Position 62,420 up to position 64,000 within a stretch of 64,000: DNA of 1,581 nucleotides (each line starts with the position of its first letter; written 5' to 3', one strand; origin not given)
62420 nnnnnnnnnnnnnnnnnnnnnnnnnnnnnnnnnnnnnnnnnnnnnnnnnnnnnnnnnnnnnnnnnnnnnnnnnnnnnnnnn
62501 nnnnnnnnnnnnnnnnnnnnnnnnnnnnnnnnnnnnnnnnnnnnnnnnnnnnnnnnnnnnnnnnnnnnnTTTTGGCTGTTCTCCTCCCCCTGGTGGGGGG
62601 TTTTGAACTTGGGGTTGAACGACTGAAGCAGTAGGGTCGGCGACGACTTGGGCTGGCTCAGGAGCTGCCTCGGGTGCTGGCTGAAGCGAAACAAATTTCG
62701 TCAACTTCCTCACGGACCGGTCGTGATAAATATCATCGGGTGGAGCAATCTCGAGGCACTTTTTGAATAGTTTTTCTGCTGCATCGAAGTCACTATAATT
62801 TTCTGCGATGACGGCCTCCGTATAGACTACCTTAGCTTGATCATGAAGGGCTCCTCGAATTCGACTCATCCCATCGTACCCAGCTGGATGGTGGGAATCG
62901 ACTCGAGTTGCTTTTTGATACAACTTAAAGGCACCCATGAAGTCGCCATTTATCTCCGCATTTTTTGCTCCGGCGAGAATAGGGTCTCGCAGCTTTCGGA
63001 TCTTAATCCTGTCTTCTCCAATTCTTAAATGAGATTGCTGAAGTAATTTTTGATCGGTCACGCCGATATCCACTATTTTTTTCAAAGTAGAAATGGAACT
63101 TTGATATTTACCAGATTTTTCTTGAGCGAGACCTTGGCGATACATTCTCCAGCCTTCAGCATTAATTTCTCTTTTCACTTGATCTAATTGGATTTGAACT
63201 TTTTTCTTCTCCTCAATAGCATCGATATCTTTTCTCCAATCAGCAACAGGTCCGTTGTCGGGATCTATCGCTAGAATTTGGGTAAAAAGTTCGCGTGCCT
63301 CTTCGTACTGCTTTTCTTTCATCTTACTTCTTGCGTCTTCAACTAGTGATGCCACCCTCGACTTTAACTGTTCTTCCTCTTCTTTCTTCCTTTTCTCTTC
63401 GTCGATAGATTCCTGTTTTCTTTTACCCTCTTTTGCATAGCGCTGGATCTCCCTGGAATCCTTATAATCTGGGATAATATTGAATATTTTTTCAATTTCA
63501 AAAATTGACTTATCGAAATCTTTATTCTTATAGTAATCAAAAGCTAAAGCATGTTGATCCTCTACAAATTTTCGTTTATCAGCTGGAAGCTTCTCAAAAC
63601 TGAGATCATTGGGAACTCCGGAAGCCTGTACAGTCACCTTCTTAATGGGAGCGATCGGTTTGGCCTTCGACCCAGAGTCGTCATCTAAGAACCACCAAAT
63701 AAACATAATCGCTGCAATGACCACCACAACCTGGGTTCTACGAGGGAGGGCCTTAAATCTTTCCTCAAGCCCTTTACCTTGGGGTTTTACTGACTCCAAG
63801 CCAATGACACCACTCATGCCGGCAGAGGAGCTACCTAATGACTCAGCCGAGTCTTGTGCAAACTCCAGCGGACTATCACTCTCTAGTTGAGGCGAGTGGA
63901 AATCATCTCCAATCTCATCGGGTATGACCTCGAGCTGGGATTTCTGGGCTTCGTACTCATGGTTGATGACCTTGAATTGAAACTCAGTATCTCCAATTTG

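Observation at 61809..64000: FHA/TPR membrane protein plus PP2C phosphatase directly flanking the pilin genes: a candidate Thr-phosphorylation checkpoint for the Tad pilus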

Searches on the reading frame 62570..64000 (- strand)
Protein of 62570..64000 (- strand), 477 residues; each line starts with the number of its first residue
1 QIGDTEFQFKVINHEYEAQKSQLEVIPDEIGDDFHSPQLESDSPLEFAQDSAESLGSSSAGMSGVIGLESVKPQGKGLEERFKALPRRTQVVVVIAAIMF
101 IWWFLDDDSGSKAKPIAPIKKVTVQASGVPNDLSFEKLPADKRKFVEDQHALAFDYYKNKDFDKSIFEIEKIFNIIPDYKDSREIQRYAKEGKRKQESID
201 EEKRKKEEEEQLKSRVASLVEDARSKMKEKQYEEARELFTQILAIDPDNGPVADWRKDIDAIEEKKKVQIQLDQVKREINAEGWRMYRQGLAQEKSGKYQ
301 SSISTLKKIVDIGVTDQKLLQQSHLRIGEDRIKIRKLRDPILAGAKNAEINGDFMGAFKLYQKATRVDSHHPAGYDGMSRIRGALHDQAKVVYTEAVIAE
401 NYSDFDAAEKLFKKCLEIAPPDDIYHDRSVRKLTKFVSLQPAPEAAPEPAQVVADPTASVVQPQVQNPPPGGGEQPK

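Call 5: search_protein_families(library=pfam, proteins=[window:62570-64000:-], max_evalue=0.1)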
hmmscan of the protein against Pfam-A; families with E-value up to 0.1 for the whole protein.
window:62570-64000:- (477 aa): 16 families
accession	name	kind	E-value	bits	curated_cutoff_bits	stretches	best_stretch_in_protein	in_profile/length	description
PF07719.23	TPR_2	-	1.3e-15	56.6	27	1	227-249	12-34/34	Tetratricopeptide repeat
PF00515.34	TPR_1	-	4.3e-12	45.7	27.8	2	227-249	12-34/34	Tetratricopeptide repeat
PF13181.12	TPR_8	-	4.1e-09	36.3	25.7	0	226-249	11-34/34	Tetratricopeptide repeat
PF14559.12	TPR_19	-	2e-07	31.7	25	1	227-252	2-27/68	Tetratricopeptide repeat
PF13428.12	TPR_14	-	5.9e-07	30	23.5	0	224-250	9-35/44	Tetratricopeptide repeat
PF13424.12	TPR_12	-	6.6e-06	26.7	30.1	0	226-245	13-32/77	Tetratricopeptide repeat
PF13174.12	TPR_6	-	6.1e-05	23.9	26.3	0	286-311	3-28/33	Tetratricopeptide repeat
PF14853.12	Fis1_TPR_C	-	7.5e-05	23.3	25.3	0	227-250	12-35/53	Fis1 C-terminal tetratricopeptide repeat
PF13176.12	TPR_7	-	0.0002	21.7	27.9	0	228-250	11-33/36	Tetratricopeptide repeat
PF24575.1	TPR_Slam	-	0.00044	21.1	35.2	0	222-252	53-83/104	Surface lipoprotein assembly modifier, N-terminal TPR repeats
PF04672.18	Methyltransf_19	-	0.0051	16.8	26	1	161-269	148-257/268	S-adenosyl methyltransferase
PF13414.12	TPR_11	-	0.022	14.9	26.8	0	227-249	5-27/42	TPR repeat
PF04212.24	MIT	-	0.023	15.2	30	0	387-417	2-32/66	MIT (microtubule interacting and transport) domain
PF02575.21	YbaB_DNA_bd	-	0.024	15.2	25.5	1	198-239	46-87/91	YbaB/EbfC DNA-binding family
PF13432.12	TPR_16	-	0.051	14.5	32.7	0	230-249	45-64/65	Tetratricopeptide repeat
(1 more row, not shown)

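Call 6: find_homologous_proteins(query=window:62570-64000:-)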
Query window:62570-64000:- (477 aa): 77 proteins with E <= 0.001 among 8000 candidates.
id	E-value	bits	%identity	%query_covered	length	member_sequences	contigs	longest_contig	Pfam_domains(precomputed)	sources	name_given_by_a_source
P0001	0.0e+0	1047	100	100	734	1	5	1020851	PF14559.13,PF00498.32,PF00515.35,PF16697.11,PF13428.13,PF13181.13,PF07719.24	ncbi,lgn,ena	-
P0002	1.4e-157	543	54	99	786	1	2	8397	PF00498.32,PF00515.35,PF16697.11,PF07719.24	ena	-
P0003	1.0e-154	534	53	100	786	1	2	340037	PF00498.32,PF00515.35,PF16697.11,PF07719.24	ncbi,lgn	-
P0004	8.3e-149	514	54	100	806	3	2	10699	PF00498.32,PF00515.35,PF16697.11,PF07719.24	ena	-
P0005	7.1e-136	472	50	97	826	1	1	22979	PF14559.13,PF00498.32,PF16697.11,PF07719.24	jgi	jgi:pSer/pThr/pTyr-binding forkhead associated (FHA) protein/Flp pilus assembly protein TadD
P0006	2.1e-129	450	48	93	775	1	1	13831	PF14559.13,PF00498.32,PF00515.35,PF16697.11,PF13428.13,PF07719.24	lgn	-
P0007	1.6e-128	448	48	100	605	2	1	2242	PF14559.13,PF00498.32,PF00515.35,PF16697.11,PF13428.13,PF13181.13,PF07719.24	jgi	jgi:pSer/pThr/pTyr-binding forkhead associated (FHA) protein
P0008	6.8e-128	446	47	93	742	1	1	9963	PF14559.13,PF13414.13,PF00498.32,PF00515.35,PF13424.13,PF16697.11,PF13432.13,PF13428.13,PF13181.13,PF07719.24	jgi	jgi:pSer/pThr/pTyr-binding forkhead associated (FHA) protein/tetratricopeptide (TPR) repeat protein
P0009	6.7e-126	439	46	91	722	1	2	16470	PF00498.32,PF00515.35,PF16697.11,PF07719.24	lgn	-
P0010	2.5e-125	437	46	93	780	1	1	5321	PF14559.13,PF14853.13,PF13414.13,PF00498.32,PF00515.35,PF16697.11,PF13428.13,PF13181.13,PF07719.24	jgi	jgi:pSer/pThr/pTyr-binding forkhead associated (FHA) protein/tetratricopeptide (TPR) repeat protein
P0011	4.2e-125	436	47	91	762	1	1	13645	PF14559.13,PF14853.13,PF13414.13,PF00498.32,PF00515.35,PF13424.13,PF16697.11,PF13432.13,PF13428.13,PF13181.13,PF07719.24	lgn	-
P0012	3.4e-119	417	50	80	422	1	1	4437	PF14559.13,PF14853.13,PF13414.13,PF00515.35,PF13424.13,PF13428.13,PF07719.24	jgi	jgi:tetratricopeptide (TPR) repeat protein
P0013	4.3e-119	417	44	93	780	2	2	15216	PF00498.32,PF00515.35,PF16697.11,PF13428.13,PF13181.13,PF07719.24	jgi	jgi:pSer/pThr/pTyr-binding forkhead associated (FHA) protein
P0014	5.7e-118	413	42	94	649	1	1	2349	PF00498.32,PF16697.11,PF07719.24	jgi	jgi:pSer/pThr/pTyr-binding forkhead associated (FHA) protein/tetratricopeptide (TPR) repeat protein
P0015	8.6e-118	412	46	91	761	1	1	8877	PF14559.13,PF00498.32,PF00515.35,PF16697.11,PF13428.13,PF07719.24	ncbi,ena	-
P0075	2.0e-31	128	26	91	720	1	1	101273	PF00498.32,PF16697.11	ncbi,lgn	-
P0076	3.5e-18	84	23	62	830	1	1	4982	PF14853.13,PF00498.32,PF16697.11,PF13181.13,PF07719.24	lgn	-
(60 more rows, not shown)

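Call 8: find_encoding_contigs(protein=P0001, flank=10000, max_places=3)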
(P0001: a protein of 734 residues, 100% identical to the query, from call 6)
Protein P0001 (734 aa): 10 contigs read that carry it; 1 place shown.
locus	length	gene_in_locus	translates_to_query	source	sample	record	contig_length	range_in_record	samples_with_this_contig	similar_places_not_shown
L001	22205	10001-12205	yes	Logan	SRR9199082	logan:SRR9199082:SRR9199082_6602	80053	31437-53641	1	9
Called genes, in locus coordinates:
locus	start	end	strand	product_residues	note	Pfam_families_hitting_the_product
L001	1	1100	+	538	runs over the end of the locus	PF01039:Carboxyl_trans, PF03255:ACCA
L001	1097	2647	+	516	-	PF00289:Biotin_carb_N, PF02222:ATP-grasp (weak), PF02786:CPSase_L_D2, PF07478:Dala_Dala_lig_C, PF02785:Biotin_carb_C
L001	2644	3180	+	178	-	PF25917:BSH_RND, PF25973:BSH_CzcB (faint), PF00364:Biotin_lipoyl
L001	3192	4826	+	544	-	PF01642:MM_CoA_mutase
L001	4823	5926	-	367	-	PF00933:Glyco_hydro_3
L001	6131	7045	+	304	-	PF00482:T2SSF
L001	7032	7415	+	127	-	PF02643:DUF192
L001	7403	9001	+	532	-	PF16697:Yop-YscD_cpl, PF00498:FHA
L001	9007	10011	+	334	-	PF16697:Yop-YscD_cpl, PF00498:FHA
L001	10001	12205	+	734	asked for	PF16697:Yop-YscD_cpl (weak), PF00498:FHA, PF16697:Yop-YscD_cpl, PF00498:FHA, PF00515:TPR_1 (faint), PF07719:TPR_2 (faint), PF13181:TPR_8 (faint), PF13428:TPR_14 (faint), +1 more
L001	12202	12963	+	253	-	-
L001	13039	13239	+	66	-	PF16982:Flp1_like (weak)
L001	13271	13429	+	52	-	-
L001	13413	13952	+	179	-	PF01478:Peptidase_A24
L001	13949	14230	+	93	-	-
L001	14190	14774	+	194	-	PF07811:TadE (weak)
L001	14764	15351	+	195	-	-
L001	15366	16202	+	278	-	PF16976:RcpC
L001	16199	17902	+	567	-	PF00263:Secretin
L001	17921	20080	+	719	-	PF01656:CbiA, PF10609:ParA, PF13614:AAA_31 (faint), PF00437:T2SSE, PF27713:UCP018868 (weak)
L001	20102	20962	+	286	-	PF00482:T2SSF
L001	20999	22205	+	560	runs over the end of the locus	PF20148:DUF6531, PF05593:RHS_repeat (faint), PF25023:TEN_YD-shell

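Call 18: find_related_loci(query=A1, collection=genome_contigs, flank=10000)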
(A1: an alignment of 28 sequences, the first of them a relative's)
Query A1 (734 aa) in genome_contigs; peptide patterns used: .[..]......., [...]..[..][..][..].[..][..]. (x = any residue, [..] = any of these).
229 stretches matched a pattern; 63 encode a relative of the query (tblastn E <= 1e-3); 62 distinct loci.
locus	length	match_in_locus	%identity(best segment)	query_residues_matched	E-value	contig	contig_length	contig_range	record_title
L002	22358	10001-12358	50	1-734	0e+0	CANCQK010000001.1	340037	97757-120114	MAG: Bdellovibrionales bacterium isolate JR-MC-I-240519-274 genome assembly, contig: JR-MC-I-240519-C3, whole genome sho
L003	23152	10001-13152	40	1-732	2e-178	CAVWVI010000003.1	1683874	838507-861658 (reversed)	MAG: Oligoflexia bacterium isolate MFD09671.bin.1.114 genome assembly, contig: contig_52851, whole genome shotgun sequen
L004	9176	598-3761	39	7-698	6e-170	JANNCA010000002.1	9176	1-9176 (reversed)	MAG: Oligoflexia bacterium isolate OTE_78_metabat_250 OTE_78_k141_1127361, whole genome shotgun sequence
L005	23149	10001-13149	40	5-693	2e-168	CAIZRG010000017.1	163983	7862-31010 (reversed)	MAG: Oligoflexia bacterium isolate I-1_bin-249 genome assembly, contig: bin-249:17/59, whole genome shotgun sequence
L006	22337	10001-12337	40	5-701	4e-168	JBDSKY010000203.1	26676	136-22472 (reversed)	MAG: Bdellovibrionia bacterium isolate cluster1_bin.357 k127_11371655, whole genome shotgun sequence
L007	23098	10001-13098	40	1-696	1e-164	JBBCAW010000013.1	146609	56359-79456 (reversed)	Bdellovibrionota bacterium FG-1 24155C00013.1, whole genome shotgun sequence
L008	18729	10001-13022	42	1-699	1e-162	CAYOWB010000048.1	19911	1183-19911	MAG TPA_asm: uncultured Bacteriovoracaceae bacterium isolate SRP290908_co2_381 genome assembly, contig: NODE_3526_length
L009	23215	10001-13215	39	7-701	7e-159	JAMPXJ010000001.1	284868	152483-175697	MAG: Oligoflexia bacterium isolate R2F_R2FSRR_metabat.28 R2F_C9, whole genome shotgun sequence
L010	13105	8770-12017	41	1-694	2e-158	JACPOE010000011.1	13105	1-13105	MAG: Bdellovibrio sp. isolate NC_groundwater_593_Pr5_B-0.1um_47_8 alan_book_18_scaffold_70442, whole genome shotgun sequ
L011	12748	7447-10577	40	8-693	1e-158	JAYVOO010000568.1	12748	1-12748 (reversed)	MAG: Oligoflexia bacterium isolate GL72_DN_concoct_181 GL72_DN_concoct_181_567, whole genome shotgun sequence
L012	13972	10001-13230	38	17-700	2e-157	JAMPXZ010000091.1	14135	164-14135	MAG: Oligoflexia bacterium isolate R2F_R2FSRR_metabat.55 R2F_C2386, whole genome shotgun sequence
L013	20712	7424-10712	38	1-693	2e-157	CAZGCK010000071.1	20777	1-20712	MAG TPA_asm: uncultured Bacteriovoracaceae bacterium isolate SRP219642_co7_571 genome assembly, contig: NODE_3619_length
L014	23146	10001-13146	39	17-693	2e-155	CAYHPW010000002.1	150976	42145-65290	MAG TPA_asm: uncultured Bacteriovoracaceae bacterium isolate ERP119705_co14_164 genome assembly, contig: NODE_41_length_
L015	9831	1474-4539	38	7-694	4e-151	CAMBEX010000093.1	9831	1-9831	MAG: Bdellovibrio sp. ZAP7 isolate TH-11nov19-265 genome assembly, contig: TH-11nov19-C17288, whole genome shotgun seque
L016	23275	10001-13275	38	1-693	2e-150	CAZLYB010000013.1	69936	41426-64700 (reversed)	MAG TPA_asm: uncultured Bacteriovoracaceae bacterium isolate SRP296810_co1_56 genome assembly, contig: NODE_310_length_6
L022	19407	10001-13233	38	1-693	1e-138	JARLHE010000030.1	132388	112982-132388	MAG: Oligoflexia bacterium isolate MAG_CO165 MetaCoAG_Bin_165_Oxic_k141_872442, whole genome shotgun sequence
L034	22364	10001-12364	34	1-693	7e-120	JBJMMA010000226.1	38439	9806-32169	MAG: Bdellovibrionia bacterium isolate H1_18_all_fractions_metab_8_52_9 k255_6998634, whole genome shotgun sequence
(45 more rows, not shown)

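Call 20: search_protein_families(library=pfam, proteins=[L001:7403-8998:+, L001:9007-10008:+, L001:10001-12202:+, L001:7032-7412:+, L001:6131-7042:+], max_evalue=0.1)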
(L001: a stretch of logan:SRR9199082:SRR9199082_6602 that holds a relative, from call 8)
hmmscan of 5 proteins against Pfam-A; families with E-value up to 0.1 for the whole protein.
L001:7403-8998:+ (532 aa): 5 families
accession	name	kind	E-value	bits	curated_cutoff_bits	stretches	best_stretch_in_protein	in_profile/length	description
PF00498.31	FHA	-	1.3e-16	61.2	20.7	1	24-86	2-67/67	FHA domain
PF16697.10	Yop-YscD_cpl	-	2e-16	60.5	33.2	1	8-94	4-92/94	Inner membrane component of T3SS, cytoplasmic domain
PF08448.16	PAS_4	-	0.0034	18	23.1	1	436-499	7-69/110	PAS fold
PF00989.32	PAS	-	0.007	16.8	22.6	1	443-529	20-111/113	PAS fold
PF11909.13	NdhN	-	0.035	14.2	25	1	53-143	21-112/153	NADH-quinone oxidoreductase cyanobacterial subunit N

L001:9007-10008:+ (334 aa): 4 families
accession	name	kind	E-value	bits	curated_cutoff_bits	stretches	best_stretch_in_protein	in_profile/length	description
PF16697.10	Yop-YscD_cpl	-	1.2e-16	61.1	33.2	1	23-112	1-92/94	Inner membrane component of T3SS, cytoplasmic domain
PF00498.31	FHA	-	6.5e-10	39.7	20.7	1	43-104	3-67/67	FHA domain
PF07719.23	TPR_2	-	0.013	16.1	27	0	230-252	12-34/34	Tetratricopeptide repeat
PF14559.12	TPR_19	-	0.015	16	25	1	232-259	4-31/68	Tetratricopeptide repeat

L001:10001-12202:+ (734 aa): 17 families
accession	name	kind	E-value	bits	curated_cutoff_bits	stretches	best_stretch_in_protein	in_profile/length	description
PF16697.10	Yop-YscD_cpl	-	1.8e-25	89.5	33.2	2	183-267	5-91/94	Inner membrane component of T3SS, cytoplasmic domain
PF00498.31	FHA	-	2e-25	89.4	20.7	2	197-260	1-67/67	FHA domain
PF07719.23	TPR_2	-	1.6e-14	53.2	27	1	484-506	12-34/34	Tetratricopeptide repeat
PF00515.34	TPR_1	-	4.8e-11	42.4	27.8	2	484-506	12-34/34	Tetratricopeptide repeat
PF13181.12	TPR_8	-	8.7e-09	35.3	25.7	0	483-506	11-34/34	Tetratricopeptide repeat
PF14559.12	TPR_19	-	1.2e-06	29.1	25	1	484-509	2-27/68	Tetratricopeptide repeat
PF13428.12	TPR_14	-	4.8e-06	27.2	23.5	0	481-507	9-35/44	Tetratricopeptide repeat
PF13424.12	TPR_12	-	5.3e-05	23.8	30.1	0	483-502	13-32/77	Tetratricopeptide repeat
PF14853.12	Fis1_TPR_C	-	0.00037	21.1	25.3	0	484-507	12-35/53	Fis1 C-terminal tetratricopeptide repeat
PF13174.12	TPR_6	-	0.00045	21.1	26.3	0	543-568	3-28/33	Tetratricopeptide repeat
PF13176.12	TPR_7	-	0.00082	19.7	27.9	0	485-507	11-33/36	Tetratricopeptide repeat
PF24575.1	TPR_Slam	-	0.0018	19.1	35.2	0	479-509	53-83/104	Surface lipoprotein assembly modifier, N-terminal TPR repeats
PF17913.6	FHA_2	-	0.0046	17.3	23.1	0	180-218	3-40/71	FHA domain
PF04672.18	Methyltransf_19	-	0.01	15.8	26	1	418-526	148-257/268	S-adenosyl methyltransferase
PF04212.24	MIT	-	0.015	15.8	30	0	644-674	2-32/66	MIT (microtubule interacting and transport) domain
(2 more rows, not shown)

L001:7032-7412:+ (127 aa): 1 family
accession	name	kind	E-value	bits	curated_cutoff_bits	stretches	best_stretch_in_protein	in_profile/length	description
PF02643.20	DUF192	-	1.5e-11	44.7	27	1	26-123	4-93/96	Uncharacterized ACR, COG1430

L001:6131-7042:+ (304 aa): 1 family
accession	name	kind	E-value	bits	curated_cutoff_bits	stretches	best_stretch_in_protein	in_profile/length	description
PF00482.28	T2SSF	-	2.2e-16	60.4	25.2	1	166-292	2-124/125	Type II secretion system (T2SS), protein F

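Call 44: search_solved_structures(query=A3, max_evalue=1)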
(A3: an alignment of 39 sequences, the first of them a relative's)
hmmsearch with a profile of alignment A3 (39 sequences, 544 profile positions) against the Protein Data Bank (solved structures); distinct sequences matched with E-value up to 1: 80 (the best 60 are shown).
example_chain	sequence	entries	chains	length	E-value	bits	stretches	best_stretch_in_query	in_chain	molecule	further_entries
2kkl_A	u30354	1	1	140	9.3e-17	63.8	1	4-93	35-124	Uncharacterized protein Mb1858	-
6i2q_B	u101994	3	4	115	1.6e-16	63.1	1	4-91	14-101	Glycogen accumulation regulator GarA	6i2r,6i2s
2kb3_A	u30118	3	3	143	1.9e-16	62.8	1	4-90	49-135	Oxoglutarate dehydrogenase inhibitor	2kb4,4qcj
2kfu_A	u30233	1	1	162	1.9e-16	62.8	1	4-90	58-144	Rv1827 pThr 22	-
6i2p_D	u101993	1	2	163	1.9e-16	62.8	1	4-90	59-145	Glycogen accumulation regulator GarA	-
8p5x_G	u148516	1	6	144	1.9e-16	62.8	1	4-90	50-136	Oxoglutarate dehydrogenase inhibitor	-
7rj3_A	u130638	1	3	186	2.6e-16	62.3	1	4-90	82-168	Glycogen accumulation regulator GarA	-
8p5r_G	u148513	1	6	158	3.8e-16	61.8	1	4-91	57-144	Glycogen accumulation regulator GarA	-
3po8_A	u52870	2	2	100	1.5e-12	50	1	12-87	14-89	Putative uncharacterized protein TB39.8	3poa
6cah_A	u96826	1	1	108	1.5e-12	49.9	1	18-88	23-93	ABC transporter ATP-binding/permease protein Rv1747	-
2lc1_A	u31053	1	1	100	1.6e-12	49.9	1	12-87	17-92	Putative uncharacterized protein TB39.8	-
2fez_A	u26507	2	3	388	2e-12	49.6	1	12-93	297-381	Probable regulatory protein embR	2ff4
6hc0_B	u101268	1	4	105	5.9e-12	48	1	7-93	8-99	GGDEF domain protein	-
6hc1_A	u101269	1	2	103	6.1e-12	47.9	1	7-93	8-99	GGDEF domain protein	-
3oun_A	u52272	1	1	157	6.4e-12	47.9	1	12-87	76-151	Putative uncharacterized protein TB39.8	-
5a8i_A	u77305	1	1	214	2.6e-08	36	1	23-68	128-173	ARNA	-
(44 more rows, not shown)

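Call 45: search_solved_structures(query=A1, max_evalue=0.1)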
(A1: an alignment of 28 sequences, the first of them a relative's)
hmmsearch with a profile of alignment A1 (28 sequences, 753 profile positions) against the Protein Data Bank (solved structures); distinct sequences matched with E-value up to 0.1: 115 (the best 60 are shown).
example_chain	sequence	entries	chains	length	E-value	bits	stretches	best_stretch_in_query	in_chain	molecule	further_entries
9qhb_A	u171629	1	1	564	3.8e-23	85.1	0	594-681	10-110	Engineered tetratricopeptide repeat protein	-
2fez_A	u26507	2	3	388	1.3e-16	63.5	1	196-305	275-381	Probable regulatory protein embR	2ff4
8p5r_G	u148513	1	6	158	1.6e-15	59.9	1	197-302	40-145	Glycogen accumulation regulator GarA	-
6i2q_B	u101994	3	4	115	1.8e-15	59.7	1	213-302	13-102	Glycogen accumulation regulator GarA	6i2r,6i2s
3po8_A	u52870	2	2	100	8.9e-15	57.4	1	214-303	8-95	Putative uncharacterized protein TB39.8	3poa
7rj3_A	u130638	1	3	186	9.6e-15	57.3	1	168-302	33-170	Glycogen accumulation regulator GarA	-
2lc1_A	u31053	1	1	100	9.7e-15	57.3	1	213-303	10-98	Putative uncharacterized protein TB39.8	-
6i2p_D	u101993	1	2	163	1.7e-14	56.4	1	188-302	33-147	Glycogen accumulation regulator GarA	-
2kfu_A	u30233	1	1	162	1.8e-14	56.4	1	188-302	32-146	Rv1827 pThr 22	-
2kkl_A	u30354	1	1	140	3.6e-14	55.4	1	213-303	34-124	Uncharacterized protein Mb1858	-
9qhc_A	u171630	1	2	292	5.5e-14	54.8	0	657-685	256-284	Engineered tetratricopeptide repeat protein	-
3oun_A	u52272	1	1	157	6.7e-14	54.5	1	214-301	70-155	Putative uncharacterized protein TB39.8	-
7obi_A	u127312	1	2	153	2.3e-13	52.7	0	657-688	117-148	CTPR-rv4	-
6hc1_A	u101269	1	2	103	4.6e-13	51.7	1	224-302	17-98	GGDEF domain protein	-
6hc0_B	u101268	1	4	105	4.8e-13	51.7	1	224-302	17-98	GGDEF domain protein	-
5a8i_A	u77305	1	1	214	4.9e-07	31.8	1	231-299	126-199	ARNA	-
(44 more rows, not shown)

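Call 48: search_solved_structures(query=A4, max_evalue=0.1)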
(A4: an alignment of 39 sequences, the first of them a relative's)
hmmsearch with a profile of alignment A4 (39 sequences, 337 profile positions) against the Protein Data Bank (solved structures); distinct sequences matched with E-value up to 0.1: 44.
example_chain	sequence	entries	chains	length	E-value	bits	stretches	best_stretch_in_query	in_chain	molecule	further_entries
2kb3_A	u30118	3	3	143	8.1e-18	68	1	20-112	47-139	Oxoglutarate dehydrogenase inhibitor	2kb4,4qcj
8p5x_G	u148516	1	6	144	8.2e-18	68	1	20-112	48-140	Oxoglutarate dehydrogenase inhibitor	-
2kkl_A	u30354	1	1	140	1.1e-17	67.5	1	20-117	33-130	Uncharacterized protein Mb1858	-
6i2q_B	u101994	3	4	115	1.6e-17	67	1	20-112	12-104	Glycogen accumulation regulator GarA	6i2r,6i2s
8p5r_G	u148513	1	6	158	4.1e-17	65.7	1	20-112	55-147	Glycogen accumulation regulator GarA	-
2kfu_A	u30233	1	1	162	4.8e-17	65.4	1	21-113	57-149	Rv1827 pThr 22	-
6i2p_D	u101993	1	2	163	4.8e-17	65.4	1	21-112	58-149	Glycogen accumulation regulator GarA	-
7rj3_A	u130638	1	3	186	6.5e-17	65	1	21-112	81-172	Glycogen accumulation regulator GarA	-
6cah_A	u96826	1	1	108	2.7e-15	59.7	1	41-111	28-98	ABC transporter ATP-binding/permease protein Rv1747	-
3gqs_A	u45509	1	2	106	4.2e-14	55.8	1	22-111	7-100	Adenylate cyclase-like protein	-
6hbz_A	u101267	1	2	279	1.2e-12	51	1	30-131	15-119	GGDEF domain protein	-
6hc0_B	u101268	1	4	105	3.3e-12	49.6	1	30-113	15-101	GGDEF domain protein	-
6hc1_A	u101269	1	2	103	3.5e-12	49.4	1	30-113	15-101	GGDEF domain protein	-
3po8_A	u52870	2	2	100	1.2e-11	47.7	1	30-106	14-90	Putative uncharacterized protein TB39.8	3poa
2lc1_A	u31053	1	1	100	1.2e-11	47.7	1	30-106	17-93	Putative uncharacterized protein TB39.8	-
5a8i_A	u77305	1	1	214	3.6e-07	33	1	40-108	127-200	ARNA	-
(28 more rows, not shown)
